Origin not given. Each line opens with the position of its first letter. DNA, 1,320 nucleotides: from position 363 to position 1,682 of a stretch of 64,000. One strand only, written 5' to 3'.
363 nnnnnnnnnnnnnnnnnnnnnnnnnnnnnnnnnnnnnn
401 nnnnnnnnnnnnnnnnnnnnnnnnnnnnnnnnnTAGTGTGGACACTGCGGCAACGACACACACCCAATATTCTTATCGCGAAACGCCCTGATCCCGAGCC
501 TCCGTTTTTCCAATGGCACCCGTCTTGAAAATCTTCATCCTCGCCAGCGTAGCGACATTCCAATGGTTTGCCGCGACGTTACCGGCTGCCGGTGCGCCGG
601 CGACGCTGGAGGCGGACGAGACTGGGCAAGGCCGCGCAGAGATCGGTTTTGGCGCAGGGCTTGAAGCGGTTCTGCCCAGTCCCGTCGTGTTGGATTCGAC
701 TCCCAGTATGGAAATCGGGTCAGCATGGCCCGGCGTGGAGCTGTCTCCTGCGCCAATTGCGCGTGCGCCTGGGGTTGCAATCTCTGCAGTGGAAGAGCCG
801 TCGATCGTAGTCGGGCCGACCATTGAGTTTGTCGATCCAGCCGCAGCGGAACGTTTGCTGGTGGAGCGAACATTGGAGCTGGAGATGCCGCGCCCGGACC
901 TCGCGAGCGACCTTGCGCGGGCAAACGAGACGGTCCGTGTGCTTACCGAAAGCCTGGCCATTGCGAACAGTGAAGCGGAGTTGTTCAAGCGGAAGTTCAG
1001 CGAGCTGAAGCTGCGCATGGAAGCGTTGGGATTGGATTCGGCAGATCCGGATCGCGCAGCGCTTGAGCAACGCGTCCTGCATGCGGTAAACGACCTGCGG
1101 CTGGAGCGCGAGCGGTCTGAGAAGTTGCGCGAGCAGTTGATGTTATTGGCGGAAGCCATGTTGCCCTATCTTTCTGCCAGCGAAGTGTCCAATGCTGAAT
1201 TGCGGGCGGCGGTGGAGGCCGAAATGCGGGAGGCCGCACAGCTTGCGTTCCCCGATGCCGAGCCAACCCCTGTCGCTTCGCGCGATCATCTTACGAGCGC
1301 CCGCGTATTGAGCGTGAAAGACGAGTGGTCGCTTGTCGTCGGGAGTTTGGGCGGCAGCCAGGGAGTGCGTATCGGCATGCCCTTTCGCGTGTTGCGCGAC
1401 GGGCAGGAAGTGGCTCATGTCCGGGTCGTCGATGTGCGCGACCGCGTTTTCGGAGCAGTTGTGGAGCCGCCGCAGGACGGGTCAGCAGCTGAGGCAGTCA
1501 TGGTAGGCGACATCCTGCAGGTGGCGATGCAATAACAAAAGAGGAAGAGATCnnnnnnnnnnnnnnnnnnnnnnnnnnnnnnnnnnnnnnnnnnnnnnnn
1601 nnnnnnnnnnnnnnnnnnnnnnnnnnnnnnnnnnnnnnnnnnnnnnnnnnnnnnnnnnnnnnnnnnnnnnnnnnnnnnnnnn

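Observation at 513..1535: Non-ribosomal exported coiled-coil protein gene inserted between rpsS and rplV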

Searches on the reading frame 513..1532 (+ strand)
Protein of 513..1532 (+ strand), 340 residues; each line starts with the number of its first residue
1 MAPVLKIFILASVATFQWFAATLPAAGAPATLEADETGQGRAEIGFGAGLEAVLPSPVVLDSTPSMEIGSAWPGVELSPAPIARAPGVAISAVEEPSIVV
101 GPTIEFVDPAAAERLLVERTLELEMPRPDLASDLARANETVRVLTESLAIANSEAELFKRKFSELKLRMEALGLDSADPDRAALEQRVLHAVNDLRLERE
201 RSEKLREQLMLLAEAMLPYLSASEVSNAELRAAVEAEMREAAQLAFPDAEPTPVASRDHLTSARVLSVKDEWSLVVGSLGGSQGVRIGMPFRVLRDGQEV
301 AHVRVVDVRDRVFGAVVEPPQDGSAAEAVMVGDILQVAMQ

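Call 3: search_protein_families(library=pfam, proteins=[window:513-1532:+], max_evalue=1)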
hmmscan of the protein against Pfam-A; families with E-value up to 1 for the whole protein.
window:513-1532:+ (340 aa): 2 families
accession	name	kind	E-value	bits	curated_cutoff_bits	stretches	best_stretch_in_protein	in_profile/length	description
PF22726.1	NCAB2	-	0.22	12.5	27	0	166-203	28-65/80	NACHT C-terminal Alpha/Beta 2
PF05121.17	GvpK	-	0.23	12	25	1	181-232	25-76/85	Gas vesicle protein K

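Call 4: search_protein_families(library=ncbifam, proteins=[window:513-1532:+], max_evalue=1)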
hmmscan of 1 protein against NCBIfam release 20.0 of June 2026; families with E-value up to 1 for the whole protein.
window:513-1532:+ (340 aa): 0 families

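Call 6: search_solved_structures(query=window:513-1532:+, max_evalue=10)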
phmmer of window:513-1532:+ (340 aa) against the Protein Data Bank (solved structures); distinct sequences matched with E-value up to 10: 1.
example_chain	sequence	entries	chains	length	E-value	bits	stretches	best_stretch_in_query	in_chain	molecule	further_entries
9qtq_J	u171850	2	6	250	0.33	13.6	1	6-65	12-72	Tetrahydromethanopterin S-methyltransferase subunit D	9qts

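Call 7: find_homologous_proteins(query=window:513-1532:+)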
Query window:513-1532:+ (340 aa): 50 proteins with E <= 0.001 among 8000 candidates.
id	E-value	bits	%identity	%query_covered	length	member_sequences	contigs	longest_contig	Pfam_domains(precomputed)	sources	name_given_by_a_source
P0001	2.6e-206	702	100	100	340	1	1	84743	-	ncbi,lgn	-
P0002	8.2e-73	264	58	74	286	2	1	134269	-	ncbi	-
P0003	4.2e-72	261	65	62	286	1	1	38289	-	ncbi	-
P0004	8.6e-51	191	51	61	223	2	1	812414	-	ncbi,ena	-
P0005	3.0e-50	189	51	61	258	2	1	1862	-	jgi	-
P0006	9.8e-50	188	49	59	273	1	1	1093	-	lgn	-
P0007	2.6e-49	186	51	61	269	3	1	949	-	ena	-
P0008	1.4e-48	184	54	61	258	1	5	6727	-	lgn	-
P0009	1.6e-47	181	50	62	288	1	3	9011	-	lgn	-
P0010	1.8e-47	180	50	61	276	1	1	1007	-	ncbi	-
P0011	7.9e-47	178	49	61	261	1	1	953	-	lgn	-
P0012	8.8e-47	178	49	60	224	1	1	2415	-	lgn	-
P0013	9.5e-47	178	51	59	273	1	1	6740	-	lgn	-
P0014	9.8e-47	178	48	61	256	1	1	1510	-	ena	-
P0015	1.4e-46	177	43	76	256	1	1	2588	-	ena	-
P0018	4.7e-45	172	48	62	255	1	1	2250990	-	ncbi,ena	-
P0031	3.4e-41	160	41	75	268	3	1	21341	-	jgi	jgi:hypothetical protein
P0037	2.3e-36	144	42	62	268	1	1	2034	-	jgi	jgi:hypothetical protein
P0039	3.4e-35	140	40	59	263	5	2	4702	-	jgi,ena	-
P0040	1.4e-34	138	42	58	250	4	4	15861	-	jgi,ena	jgi:hypothetical protein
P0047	8.1e-32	129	42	58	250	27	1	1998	-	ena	-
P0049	2.2e-26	111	38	56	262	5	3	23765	-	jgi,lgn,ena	jgi:hypothetical protein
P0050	5.1e-22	97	36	61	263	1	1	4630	-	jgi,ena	-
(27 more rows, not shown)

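Call 9: find_encoding_contigs(protein=P0002, flank=4000, max_places=2)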
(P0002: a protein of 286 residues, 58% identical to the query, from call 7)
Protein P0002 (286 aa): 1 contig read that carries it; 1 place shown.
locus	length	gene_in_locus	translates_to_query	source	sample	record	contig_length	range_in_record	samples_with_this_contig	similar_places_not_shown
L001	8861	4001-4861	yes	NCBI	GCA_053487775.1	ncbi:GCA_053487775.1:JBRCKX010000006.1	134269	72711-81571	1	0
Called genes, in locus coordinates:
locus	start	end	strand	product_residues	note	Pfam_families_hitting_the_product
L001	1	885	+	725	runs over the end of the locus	PF00009:GTP_EFTU, PF22042:EF-G_D2, PF03144:GTP_EFTU_D2, PF16658:RF3_C, PF14492:EFG_III, PF03764:EFG_IV, PF00679:EFG_C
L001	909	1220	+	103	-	PF00338:Ribosomal_S10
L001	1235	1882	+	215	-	PF00297:Ribosomal_L3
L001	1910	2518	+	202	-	PF00573:Ribosomal_L4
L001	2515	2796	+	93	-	PF00276:Ribosomal_L23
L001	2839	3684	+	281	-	PF00181:Ribosomal_L2_N, PF03947:Ribosomal_L2_C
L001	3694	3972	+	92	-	PF00203:Ribosomal_S19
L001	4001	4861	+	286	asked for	-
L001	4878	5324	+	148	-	PF00237:Ribosomal_L22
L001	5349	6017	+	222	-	PF07650:KH_2, PF00189:Ribosomal_S3_C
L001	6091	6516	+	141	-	PF00252:Ribosomal_L16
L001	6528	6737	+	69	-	PF00831:Ribosomal_L29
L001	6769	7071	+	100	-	PF00366:Ribosomal_S17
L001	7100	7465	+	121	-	PF00238:Ribosomal_L14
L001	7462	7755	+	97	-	PF00467:KOW (weak), PF17136:ribosomal_L24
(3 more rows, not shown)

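Call 10: find_encoding_contigs(protein=P0004, flank=4000, max_places=2)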
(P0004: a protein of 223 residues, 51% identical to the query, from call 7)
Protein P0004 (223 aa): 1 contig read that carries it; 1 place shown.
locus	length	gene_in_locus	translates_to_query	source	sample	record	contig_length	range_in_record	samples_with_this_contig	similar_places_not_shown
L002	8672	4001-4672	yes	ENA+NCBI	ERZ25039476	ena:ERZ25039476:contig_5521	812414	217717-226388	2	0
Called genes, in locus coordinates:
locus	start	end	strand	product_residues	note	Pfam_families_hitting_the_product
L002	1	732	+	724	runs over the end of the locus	PF00009:GTP_EFTU, PF22042:EF-G_D2, PF03144:GTP_EFTU_D2, PF14492:EFG_III, PF16658:RF3_C (weak), PF03764:EFG_IV, PF00679:EFG_C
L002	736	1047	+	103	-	PF00338:Ribosomal_S10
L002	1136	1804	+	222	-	PF00297:Ribosomal_L3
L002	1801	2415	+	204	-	PF00573:Ribosomal_L4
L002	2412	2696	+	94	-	PF00276:Ribosomal_L23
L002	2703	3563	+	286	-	PF00181:Ribosomal_L2_N, PF03947:Ribosomal_L2_C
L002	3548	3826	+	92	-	PF00203:Ribosomal_S19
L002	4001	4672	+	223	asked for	-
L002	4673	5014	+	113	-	PF00237:Ribosomal_L22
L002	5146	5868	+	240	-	PF07650:KH_2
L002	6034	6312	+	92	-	PF00252:Ribosomal_L16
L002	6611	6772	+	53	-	PF00366:Ribosomal_S17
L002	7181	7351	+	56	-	PF00467:KOW (weak)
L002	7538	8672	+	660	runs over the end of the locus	PF00281:Ribosomal_L5, PF00673:Ribosomal_L5_C, PF00410:Ribosomal_S8 (weak), PF00347:Ribosomal_L6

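Call 11: find_encoding_contigs(protein=P0018, flank=4000, max_places=2)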
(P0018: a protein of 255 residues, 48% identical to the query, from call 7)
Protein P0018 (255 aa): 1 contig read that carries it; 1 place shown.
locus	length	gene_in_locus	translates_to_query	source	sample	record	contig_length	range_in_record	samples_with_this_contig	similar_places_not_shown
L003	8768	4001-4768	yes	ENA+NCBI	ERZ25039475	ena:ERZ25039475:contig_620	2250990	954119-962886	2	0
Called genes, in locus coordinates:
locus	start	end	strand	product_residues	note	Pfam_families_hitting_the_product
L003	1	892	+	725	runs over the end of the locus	PF00009:GTP_EFTU, PF22042:EF-G_D2, PF03144:GTP_EFTU_D2, PF16658:RF3_C (weak), PF14492:EFG_III, PF03764:EFG_IV, PF00679:EFG_C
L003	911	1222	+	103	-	PF00338:Ribosomal_S10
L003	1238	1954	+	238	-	PF00297:Ribosomal_L3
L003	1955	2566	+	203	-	PF00573:Ribosomal_L4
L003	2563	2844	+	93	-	PF00276:Ribosomal_L23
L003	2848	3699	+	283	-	PF00181:Ribosomal_L2_N, PF03947:Ribosomal_L2_C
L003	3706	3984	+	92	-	PF00203:Ribosomal_S19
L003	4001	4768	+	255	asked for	-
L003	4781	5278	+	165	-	PF00237:Ribosomal_L22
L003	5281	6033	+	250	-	PF07650:KH_2, PF00189:Ribosomal_S3_C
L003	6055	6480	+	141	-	PF00252:Ribosomal_L16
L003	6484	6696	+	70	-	PF00831:Ribosomal_L29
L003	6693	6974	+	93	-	PF00366:Ribosomal_S17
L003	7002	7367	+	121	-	PF00238:Ribosomal_L14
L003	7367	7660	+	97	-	PF00467:KOW, PF17136:ribosomal_L24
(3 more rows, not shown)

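Call 12: find_encoding_contigs(protein=P0049, flank=4000, max_places=2)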
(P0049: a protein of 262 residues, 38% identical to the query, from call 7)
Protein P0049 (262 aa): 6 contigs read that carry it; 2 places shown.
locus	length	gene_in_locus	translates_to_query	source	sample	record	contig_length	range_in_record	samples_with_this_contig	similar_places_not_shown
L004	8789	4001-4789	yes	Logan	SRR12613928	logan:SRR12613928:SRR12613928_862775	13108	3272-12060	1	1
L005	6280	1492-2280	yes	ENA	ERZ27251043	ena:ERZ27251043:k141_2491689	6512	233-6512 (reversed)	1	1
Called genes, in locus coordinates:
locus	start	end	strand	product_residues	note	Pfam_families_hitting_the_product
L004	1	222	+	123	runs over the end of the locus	PF00164:Ribosom_S12_S23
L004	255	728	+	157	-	PF00177:Ribosomal_S7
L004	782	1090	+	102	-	PF00338:Ribosomal_S10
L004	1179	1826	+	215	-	PF00297:Ribosomal_L3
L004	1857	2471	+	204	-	PF00573:Ribosomal_L4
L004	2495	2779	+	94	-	PF00276:Ribosomal_L23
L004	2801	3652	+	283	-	PF00181:Ribosomal_L2_N, PF03947:Ribosomal_L2_C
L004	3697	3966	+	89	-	PF00203:Ribosomal_S19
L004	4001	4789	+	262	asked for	-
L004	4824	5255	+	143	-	PF00237:Ribosomal_L22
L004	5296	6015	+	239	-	-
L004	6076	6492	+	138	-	PF00252:Ribosomal_L16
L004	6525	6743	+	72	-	PF00831:Ribosomal_L29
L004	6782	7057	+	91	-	PF00366:Ribosomal_S17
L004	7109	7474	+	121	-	PF00238:Ribosomal_L14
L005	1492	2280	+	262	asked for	-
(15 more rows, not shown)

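Call 14: search_protein_representatives(protein=window:513-1532:+)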
Query: 340 residues. Proteins with E-value up to 0.001 (for the whole library): 535; up to 1e-10: 288; up to 1e-30: 32. The best 150 are listed.
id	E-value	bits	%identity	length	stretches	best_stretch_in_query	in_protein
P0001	8.2e-207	701.9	100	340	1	1-340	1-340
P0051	1.3e-51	192.3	48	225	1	130-339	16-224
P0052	9.9e-48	179.5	48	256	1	130-338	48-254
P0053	4.5e-46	174.1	50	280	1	125-337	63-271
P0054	4.8e-46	174.0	49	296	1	137-339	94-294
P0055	4.0e-45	171.0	43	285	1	128-339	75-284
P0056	1.1e-44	169.5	45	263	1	115-335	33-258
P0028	4.2e-43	164.3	48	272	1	127-337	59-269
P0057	3.0e-40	155.0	51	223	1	133-298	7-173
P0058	4.4e-40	154.4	45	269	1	131-338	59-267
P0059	4.3e-38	147.9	45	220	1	137-337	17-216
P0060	1.9e-37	145.7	46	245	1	127-333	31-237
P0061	2.0e-36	142.4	46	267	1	130-337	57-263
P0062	2.1e-36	142.3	43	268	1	135-338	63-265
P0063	3.5e-36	141.6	49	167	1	129-290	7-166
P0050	1.6e-22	96.7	35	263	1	135-338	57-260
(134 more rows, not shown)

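Call 16: find_related_loci(query=A1, collection=genome_contigs, flank=2500)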
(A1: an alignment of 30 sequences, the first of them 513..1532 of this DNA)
Query A1 (340 aa) in genome_contigs; peptide patterns used: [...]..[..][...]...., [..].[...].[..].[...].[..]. (x = any residue, [..] = any of these).
432 stretches matched a pattern; 406 encode a relative of the query (tblastn E <= 1e-3); the best 80 are kept; 80 distinct loci.
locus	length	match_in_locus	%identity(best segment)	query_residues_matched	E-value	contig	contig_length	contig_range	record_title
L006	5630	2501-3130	51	129-340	2e-59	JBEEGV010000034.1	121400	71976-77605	MAG: Verrucomicrobiota bacterium isolate BP_778 scaffold_3920896, whole genome shotgun sequence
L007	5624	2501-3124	51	130-338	4e-59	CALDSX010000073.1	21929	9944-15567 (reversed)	MAG: uncultured Chthoniobacterales bacterium isolate N1_Bin_METABAT__232_1 genome assembly, contig: c_000002026081, whol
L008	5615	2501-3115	51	129-337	3e-58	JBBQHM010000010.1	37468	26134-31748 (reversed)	MAG: Chthoniobacterales bacterium isolate Co_metawrap_904 Cmw_904_k141_18196869_length_37468_cov_8.8781, whole genome sh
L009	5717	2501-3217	47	85-337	3e-58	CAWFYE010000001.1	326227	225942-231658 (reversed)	MAG: uncultured Verrucomicrobiae bacterium isolate MFD05442.bin.1.417 genome assembly, contig: contig_11423, whole genom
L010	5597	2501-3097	52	138-340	6e-58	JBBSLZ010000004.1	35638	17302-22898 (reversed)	MAG: Chthoniobacterales bacterium isolate LS5_sbin.15 LS5_sbin.15_K_190168_L_35638_cov_17.6936, whole genome shotgun seq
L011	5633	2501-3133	51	128-340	3e-58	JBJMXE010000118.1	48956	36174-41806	MAG: Chthoniobacterales bacterium isolate H1_18_all_fractions_metab_conc_20_57_11 k255_5495994, whole genome shotgun seq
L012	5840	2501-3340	41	42-337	1e-57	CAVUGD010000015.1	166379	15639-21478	MAG: uncultured Verrucomicrobiae bacterium isolate MFD02581.bin.3.147 genome assembly, contig: contig_27179, whole genom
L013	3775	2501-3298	43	57-337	1e-57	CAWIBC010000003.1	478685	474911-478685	MAG: uncultured Verrucomicrobiae bacterium isolate MFD01275.bin.2.126 genome assembly, contig: contig_1558, whole genome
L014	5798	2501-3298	43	57-337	2e-57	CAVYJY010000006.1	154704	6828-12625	MAG: uncultured Verrucomicrobiae bacterium isolate MFD01275.bin.2.68 genome assembly, contig: contig_21639, whole genome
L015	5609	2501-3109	51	129-336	7e-58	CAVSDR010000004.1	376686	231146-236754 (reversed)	MAG: uncultured Verrucomicrobiae bacterium isolate MFD02581.bin.1.193 genome assembly, contig: contig_46777, whole genom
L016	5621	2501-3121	47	129-337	1e-57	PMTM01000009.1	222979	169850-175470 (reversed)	MAG: Spartobacteria bacterium isolate palsa_1382 73.20110700_P2D.48_contig_915, whole genome shotgun sequence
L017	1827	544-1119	55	141-336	2e-59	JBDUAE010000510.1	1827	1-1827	MAG: Chthoniobacterales bacterium isolate cluster4_bin.183 NODE_475011_length_1827_cov_17.323928, whole genome shotgun s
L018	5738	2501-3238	43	74-337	2e-57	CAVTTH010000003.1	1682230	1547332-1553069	MAG: uncultured Verrucomicrobiae bacterium isolate MFD00822.bin.1.61 genome assembly, contig: contig_54134, whole genome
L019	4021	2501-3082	52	139-336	2e-57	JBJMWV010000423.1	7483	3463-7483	MAG: Chthoniobacterales bacterium isolate H2_18_all_fractions_metab_conc_45_60_9 k255_5920435, whole genome shotgun sequ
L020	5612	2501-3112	51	129-336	2e-57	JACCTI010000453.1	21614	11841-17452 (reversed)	MAG: Chthoniobacterales bacterium isolate MGR_bin70 SD2897-2912_k127_3598036, whole genome shotgun sequence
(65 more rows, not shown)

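Call 20: list_cluster_members(proteins=[P0001, P0002, P0003, P0031, P0039, P0040, P0047, P0049, P0050, P0037])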
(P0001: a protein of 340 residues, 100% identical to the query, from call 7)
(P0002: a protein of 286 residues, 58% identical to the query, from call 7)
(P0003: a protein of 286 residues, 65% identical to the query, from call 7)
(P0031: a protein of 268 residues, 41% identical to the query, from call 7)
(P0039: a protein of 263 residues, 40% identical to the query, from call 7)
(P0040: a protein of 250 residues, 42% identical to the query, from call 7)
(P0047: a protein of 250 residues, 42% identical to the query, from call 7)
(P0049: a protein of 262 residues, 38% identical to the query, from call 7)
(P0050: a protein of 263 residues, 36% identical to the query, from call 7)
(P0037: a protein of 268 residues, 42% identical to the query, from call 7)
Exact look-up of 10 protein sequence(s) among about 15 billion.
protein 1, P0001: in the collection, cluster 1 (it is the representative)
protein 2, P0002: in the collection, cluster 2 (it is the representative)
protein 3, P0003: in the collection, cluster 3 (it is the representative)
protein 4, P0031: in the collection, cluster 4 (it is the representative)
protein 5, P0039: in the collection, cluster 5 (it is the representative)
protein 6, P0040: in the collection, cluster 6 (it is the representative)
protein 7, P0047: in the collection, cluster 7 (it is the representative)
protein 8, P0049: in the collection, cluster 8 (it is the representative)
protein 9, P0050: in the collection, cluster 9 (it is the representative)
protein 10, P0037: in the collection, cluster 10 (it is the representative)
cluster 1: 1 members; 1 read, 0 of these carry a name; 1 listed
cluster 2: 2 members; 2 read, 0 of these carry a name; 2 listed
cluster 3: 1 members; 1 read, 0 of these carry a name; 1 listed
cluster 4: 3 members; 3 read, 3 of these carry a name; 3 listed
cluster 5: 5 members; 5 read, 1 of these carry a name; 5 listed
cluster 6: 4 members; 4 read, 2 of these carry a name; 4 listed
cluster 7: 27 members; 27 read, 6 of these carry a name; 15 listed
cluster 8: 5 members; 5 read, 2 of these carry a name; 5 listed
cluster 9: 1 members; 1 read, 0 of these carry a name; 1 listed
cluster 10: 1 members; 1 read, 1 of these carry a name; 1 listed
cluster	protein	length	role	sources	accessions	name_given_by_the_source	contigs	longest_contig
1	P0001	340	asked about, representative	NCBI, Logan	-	-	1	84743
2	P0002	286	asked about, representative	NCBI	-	-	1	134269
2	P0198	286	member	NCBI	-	-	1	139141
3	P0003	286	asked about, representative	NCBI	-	-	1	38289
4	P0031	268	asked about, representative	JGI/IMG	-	hypothetical protein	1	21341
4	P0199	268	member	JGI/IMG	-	hypothetical protein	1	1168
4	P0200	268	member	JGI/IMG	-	hypothetical protein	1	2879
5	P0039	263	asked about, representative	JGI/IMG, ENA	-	-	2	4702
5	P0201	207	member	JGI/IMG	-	hypothetical protein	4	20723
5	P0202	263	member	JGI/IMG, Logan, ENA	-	-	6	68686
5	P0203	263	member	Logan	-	-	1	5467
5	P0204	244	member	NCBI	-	-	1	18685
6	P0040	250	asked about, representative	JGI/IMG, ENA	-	hypothetical protein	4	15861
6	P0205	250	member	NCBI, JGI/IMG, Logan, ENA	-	hypothetical protein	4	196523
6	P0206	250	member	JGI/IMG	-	-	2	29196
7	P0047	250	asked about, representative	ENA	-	-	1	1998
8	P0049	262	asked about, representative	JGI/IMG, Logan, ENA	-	hypothetical protein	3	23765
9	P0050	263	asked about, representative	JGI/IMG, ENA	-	-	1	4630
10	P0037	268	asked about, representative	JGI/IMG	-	hypothetical protein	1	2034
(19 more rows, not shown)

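Call 22: predict_structure(alignment_id=A1)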
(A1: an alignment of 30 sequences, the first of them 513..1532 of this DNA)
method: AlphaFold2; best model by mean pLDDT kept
length: 340 residues; sequences in the alignment: 30
mean_pLDDT: 72.3   pTM: 0.36
mean pLDDT of the five models: 72.3, 71.5, 70.7, 70.5, 68.9
residues with pLDDT >= 90: 121; 70-90: 74; 50-70: 67; < 50: 78
segments of 3 or more residues with pLDDT < 50: 4-28, 30-35, 39-54, 59-66, 68-71, 75-78, 87-89
pLDDT, mean of each block of 10 residues (from residue 1): 44 42 41 43 41 47 44 49 48 50 58 69 69 92 96 94 88 69 85 94 96 95 87 94 83 55 88 83 79 92 91 88 79 86
secondary structure, 60 per line:
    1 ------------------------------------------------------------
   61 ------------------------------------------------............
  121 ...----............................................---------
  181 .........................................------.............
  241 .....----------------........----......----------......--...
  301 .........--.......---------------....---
elements in order: H109-123 H128-171 H181-221 H228-245 E262-269 E274-279 E290-295 E298-309 E312-318 E334-337

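Call 24: fold_search(model_id=the predicted structure, library=pdb)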
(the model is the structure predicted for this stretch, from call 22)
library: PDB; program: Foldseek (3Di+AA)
matches with E <= 10: 842; with E <= 0.001: 11
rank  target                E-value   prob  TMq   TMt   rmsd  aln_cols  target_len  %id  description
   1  9o19_A                6.4e-04  1.00  0.18  0.12   3.9        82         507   16  Pseudomonas aeruginosa ATPase State1 (released 2025-12-10)
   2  9vkp_B                6.4e-04  1.00  0.18  0.12   8.9       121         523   16  Cryo-EM structure of F-ATP synthase from Mycobacteroides abscessus (Rotational State 1) (released 2026-01-14)
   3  3w1e                  6.4e-04  1.00  0.19  0.19   9.3       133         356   15  Structure of FlgT, a flagellar basal body component protein (released 2013-04-03)
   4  9bxu_A                8.2e-04  1.00  0.19  0.13   4.0        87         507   18  Cryo-EM structure of ATP synthase DP state (released 2025-08-06)
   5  6tmh_A                8.2e-04  1.00  0.20  0.13   4.7        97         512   18  Cryo-EM structure of Toxoplasma gondii mitochondrial ATP synthase dimer, OSCP/F1/c-ring model (released 2020-12-16)
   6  9io5_I                8.2e-04  1.00  0.19  0.12  17.0       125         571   11  Cryo-EM structure of G1-ATPase dimer from Mycoplasma mobile gliding machinery (released 2025-03-12)
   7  9o19_B                8.7e-04  1.00  0.20  0.14   5.6        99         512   17  Pseudomonas aeruginosa ATPase State1 (released 2025-12-10)
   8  6wnq_A                9.3e-04  1.00  0.19  0.13   6.3       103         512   14  E. coli ATP Synthase State 2a (released 2020-06-03)
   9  9io5_J                9.3e-04  1.00  0.19  0.11  26.0       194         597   14  Cryo-EM structure of G1-ATPase dimer from Mycoplasma mobile gliding machinery (released 2025-03-12)
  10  7l1q_B                9.9e-04  1.00  0.17  0.13   3.9        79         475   16  PS3 F1-ATPase Binding/TS Dwell (released 2021-07-21)
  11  9vkr_C                9.9e-04  1.00  0.18  0.12   7.2       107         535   14  Cryo-EM structure of F-ATP synthase from Mycobacteroides abscessus (Rotational State 3) (released 2026-01-14)
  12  7l1q_C                1.1e-03  1.00  0.18  0.13   3.8        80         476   16  PS3 F1-ATPase Binding/TS Dwell (released 2021-07-21)
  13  7xkh_A                1.1e-03  1.00  0.17  0.13   3.8        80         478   15  Nucleotide-depleted F1 domain of FoF1-ATPase from Bacillus PS3, state1 (released 2022-09-21)
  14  7p2y_C                1.1e-03  1.00  0.18  0.12  12.6       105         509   13  F1Fo-ATP synthase from Acinetobacter baumannii (state 1) (released 2022-02-02)
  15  9io5_B                1.1e-03  1.00  0.19  0.11  17.0       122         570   12  Cryo-EM structure of G1-ATPase dimer from Mycoplasma mobile gliding machinery (released 2025-03-12)
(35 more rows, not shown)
